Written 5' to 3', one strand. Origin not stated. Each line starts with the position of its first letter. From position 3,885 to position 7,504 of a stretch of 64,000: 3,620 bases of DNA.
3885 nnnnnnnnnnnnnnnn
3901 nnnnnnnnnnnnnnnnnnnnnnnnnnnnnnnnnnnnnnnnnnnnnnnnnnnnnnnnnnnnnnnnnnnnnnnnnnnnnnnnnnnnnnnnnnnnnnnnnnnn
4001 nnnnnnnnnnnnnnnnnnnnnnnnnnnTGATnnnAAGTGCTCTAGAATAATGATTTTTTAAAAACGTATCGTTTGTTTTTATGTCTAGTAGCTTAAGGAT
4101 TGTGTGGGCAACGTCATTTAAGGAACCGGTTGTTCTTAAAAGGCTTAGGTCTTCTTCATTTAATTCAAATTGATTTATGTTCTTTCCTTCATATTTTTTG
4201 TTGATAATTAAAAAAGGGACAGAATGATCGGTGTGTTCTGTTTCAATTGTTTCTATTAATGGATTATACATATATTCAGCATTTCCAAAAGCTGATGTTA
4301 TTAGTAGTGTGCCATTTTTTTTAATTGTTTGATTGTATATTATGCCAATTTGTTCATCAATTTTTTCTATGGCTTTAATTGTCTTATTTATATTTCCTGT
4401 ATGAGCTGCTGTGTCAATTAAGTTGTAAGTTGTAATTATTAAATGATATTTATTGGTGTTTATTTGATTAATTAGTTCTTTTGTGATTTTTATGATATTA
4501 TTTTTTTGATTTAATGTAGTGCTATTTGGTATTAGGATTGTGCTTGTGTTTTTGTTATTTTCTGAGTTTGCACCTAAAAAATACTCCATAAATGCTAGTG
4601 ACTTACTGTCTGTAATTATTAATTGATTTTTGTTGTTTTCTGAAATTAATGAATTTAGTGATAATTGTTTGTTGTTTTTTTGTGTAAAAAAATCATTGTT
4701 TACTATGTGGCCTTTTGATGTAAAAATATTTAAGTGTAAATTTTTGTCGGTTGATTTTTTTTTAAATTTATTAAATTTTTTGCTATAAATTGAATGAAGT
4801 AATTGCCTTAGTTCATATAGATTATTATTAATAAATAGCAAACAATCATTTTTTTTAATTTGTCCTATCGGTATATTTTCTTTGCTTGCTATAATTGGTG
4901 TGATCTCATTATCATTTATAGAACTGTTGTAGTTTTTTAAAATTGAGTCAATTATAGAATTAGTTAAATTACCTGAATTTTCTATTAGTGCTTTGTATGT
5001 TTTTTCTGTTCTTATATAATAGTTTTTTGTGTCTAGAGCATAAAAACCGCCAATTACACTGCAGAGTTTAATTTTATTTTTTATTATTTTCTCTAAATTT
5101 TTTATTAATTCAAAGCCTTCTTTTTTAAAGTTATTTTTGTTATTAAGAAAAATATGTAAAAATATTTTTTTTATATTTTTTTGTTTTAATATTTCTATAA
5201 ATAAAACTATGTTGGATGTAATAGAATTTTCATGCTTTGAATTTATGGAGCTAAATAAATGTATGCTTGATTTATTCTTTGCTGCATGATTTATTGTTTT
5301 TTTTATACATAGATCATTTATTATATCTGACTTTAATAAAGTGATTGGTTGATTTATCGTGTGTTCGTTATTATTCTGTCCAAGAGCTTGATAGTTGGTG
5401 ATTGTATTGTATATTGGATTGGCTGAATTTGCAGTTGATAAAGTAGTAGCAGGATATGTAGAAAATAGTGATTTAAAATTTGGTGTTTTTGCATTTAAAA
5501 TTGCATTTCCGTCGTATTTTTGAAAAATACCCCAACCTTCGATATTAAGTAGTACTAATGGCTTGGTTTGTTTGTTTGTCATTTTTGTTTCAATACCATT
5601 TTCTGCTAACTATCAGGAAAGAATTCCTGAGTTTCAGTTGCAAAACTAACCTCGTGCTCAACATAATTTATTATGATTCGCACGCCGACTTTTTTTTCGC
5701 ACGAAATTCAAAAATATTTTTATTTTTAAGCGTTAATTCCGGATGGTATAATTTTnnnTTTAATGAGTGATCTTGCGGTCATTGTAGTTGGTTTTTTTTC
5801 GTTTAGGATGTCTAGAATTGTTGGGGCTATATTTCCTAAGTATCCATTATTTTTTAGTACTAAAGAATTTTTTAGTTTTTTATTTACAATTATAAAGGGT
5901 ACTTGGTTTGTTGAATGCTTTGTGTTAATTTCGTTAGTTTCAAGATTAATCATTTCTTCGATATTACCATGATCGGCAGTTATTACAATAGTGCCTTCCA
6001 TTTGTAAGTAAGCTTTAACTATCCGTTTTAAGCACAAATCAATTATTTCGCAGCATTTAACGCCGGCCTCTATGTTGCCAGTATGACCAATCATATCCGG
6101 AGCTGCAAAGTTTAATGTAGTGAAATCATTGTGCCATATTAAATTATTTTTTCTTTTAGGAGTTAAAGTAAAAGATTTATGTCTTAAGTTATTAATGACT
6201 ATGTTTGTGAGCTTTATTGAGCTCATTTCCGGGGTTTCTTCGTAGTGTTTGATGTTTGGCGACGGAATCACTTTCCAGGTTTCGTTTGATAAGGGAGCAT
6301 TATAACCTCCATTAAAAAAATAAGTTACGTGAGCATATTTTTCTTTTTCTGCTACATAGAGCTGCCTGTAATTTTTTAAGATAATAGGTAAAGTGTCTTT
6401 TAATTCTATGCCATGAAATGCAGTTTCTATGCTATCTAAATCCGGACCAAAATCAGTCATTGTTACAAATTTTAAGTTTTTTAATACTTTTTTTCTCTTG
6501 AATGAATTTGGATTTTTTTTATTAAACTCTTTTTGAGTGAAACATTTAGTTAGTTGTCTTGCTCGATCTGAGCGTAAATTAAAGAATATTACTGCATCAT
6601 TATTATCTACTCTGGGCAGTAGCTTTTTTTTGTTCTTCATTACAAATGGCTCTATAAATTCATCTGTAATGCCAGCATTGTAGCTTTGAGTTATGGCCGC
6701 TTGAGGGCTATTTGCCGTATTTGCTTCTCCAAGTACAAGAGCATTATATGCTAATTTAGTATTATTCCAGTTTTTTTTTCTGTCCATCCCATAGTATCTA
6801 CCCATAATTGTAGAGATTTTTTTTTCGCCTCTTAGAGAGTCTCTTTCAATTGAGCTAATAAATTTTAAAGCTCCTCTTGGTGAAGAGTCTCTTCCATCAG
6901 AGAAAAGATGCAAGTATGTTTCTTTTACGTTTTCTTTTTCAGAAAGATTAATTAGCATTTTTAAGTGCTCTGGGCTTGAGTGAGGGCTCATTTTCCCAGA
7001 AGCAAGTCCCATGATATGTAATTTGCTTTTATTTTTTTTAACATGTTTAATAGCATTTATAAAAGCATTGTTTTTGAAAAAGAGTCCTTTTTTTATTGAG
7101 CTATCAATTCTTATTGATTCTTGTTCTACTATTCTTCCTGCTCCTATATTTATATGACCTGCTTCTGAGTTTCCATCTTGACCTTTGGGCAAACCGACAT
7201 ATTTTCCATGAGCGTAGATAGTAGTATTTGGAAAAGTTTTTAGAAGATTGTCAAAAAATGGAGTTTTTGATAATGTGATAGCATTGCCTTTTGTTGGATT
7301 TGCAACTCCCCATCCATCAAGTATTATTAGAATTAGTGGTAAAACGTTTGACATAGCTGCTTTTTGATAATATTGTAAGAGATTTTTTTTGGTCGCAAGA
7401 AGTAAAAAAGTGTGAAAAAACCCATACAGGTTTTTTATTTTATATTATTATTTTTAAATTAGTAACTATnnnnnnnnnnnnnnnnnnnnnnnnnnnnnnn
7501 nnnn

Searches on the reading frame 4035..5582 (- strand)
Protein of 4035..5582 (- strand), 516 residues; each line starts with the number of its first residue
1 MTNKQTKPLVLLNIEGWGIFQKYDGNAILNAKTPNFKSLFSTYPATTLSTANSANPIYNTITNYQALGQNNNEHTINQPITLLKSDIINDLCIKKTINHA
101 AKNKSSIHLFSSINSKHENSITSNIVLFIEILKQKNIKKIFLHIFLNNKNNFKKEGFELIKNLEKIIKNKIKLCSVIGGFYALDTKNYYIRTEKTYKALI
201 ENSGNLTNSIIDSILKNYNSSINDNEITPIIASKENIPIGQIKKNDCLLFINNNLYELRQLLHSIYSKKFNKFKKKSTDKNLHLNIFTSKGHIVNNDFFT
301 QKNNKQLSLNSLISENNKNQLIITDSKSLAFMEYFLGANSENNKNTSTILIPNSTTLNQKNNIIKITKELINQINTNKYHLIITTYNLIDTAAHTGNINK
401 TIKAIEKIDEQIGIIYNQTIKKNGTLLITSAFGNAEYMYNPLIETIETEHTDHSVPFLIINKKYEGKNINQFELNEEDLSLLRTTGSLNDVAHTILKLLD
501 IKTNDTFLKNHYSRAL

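Call 27: search_protein_families(library=ncbifam, proteins=[window:4035-5582:-], max_evalue=0.00001)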
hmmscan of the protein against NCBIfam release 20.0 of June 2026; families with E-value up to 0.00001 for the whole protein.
window:4035-5582:- (516 aa): 5 families
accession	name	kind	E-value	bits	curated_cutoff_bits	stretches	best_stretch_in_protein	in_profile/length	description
TIGR01307.1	pgm_bpd_ind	equivalog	1.8e-67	228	330.65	1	7-504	1-495/504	2,3-bisphosphoglycerate-independent phosphoglycerate mutase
NF003897.0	PRK05434.1-5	equivalog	3.9e-48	164.2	862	1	5-501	4-499/514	2,3-bisphosphoglycerate-independent phosphoglycerate mutase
NF003104.0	PRK04024.1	equivalog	7.4e-08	31.5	489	1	353-486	270-393/412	2,3-bisphosphoglycerate-independent phosphoglycerate mutase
TIGR00306.2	apgM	subfamily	1.9e-07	30.5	320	1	355-473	268-380/403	2,3-bisphosphoglycerate-independent phosphoglycerate mutase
NF003242.0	PRK04200.1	equivalog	3.7e-06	26.1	426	1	385-475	290-373/395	cofactor-independent phosphoglycerate mutase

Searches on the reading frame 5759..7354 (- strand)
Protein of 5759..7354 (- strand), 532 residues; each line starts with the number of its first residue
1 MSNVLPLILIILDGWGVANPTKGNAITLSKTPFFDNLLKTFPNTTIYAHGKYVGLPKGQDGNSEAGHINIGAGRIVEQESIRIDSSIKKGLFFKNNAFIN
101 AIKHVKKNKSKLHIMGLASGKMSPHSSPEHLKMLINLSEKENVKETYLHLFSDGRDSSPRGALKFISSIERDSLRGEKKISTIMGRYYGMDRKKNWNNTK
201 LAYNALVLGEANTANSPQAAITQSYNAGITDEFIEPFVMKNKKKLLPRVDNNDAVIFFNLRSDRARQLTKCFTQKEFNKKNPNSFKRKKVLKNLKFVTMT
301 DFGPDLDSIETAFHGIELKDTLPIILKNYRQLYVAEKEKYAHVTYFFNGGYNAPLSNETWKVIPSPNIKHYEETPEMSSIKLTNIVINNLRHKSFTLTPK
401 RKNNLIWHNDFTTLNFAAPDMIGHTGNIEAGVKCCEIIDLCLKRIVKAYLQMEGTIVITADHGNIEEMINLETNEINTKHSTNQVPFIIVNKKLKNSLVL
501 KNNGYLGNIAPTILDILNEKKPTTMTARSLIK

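Call 27: search_protein_families(library=ncbifam, proteins=[window:5759-7354:-], max_evalue=0.00001)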
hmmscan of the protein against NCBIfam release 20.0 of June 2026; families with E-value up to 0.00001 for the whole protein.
window:5759-7354:- (532 aa): 7 families
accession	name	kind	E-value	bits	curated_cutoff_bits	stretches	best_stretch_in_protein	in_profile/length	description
TIGR01307.1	pgm_bpd_ind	equivalog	4.4e-163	543.4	330.65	1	6-531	2-504/504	2,3-bisphosphoglycerate-independent phosphoglycerate mutase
NF003897.0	PRK05434.1-5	equivalog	7.4e-122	407.4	862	1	5-531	6-511/514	2,3-bisphosphoglycerate-independent phosphoglycerate mutase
TIGR00306.2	apgM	subfamily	1.4e-09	37.4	320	1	406-493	287-369/403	2,3-bisphosphoglycerate-independent phosphoglycerate mutase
NF003104.0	PRK04024.1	equivalog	3.8e-08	32.5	489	1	398-497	283-373/412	2,3-bisphosphoglycerate-independent phosphoglycerate mutase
NF003766.0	PRK05362.1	equivalog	4.5e-07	29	256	1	409-522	280-385/396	phosphopentomutase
NF009049.0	PRK12383.1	equivalog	2.2e-06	26.8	254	1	411-524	289-393/408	phosphopentomutase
NF003242.0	PRK04200.1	equivalog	5.4e-06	25.5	426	1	408-497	283-365/395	cofactor-independent phosphoglycerate mutase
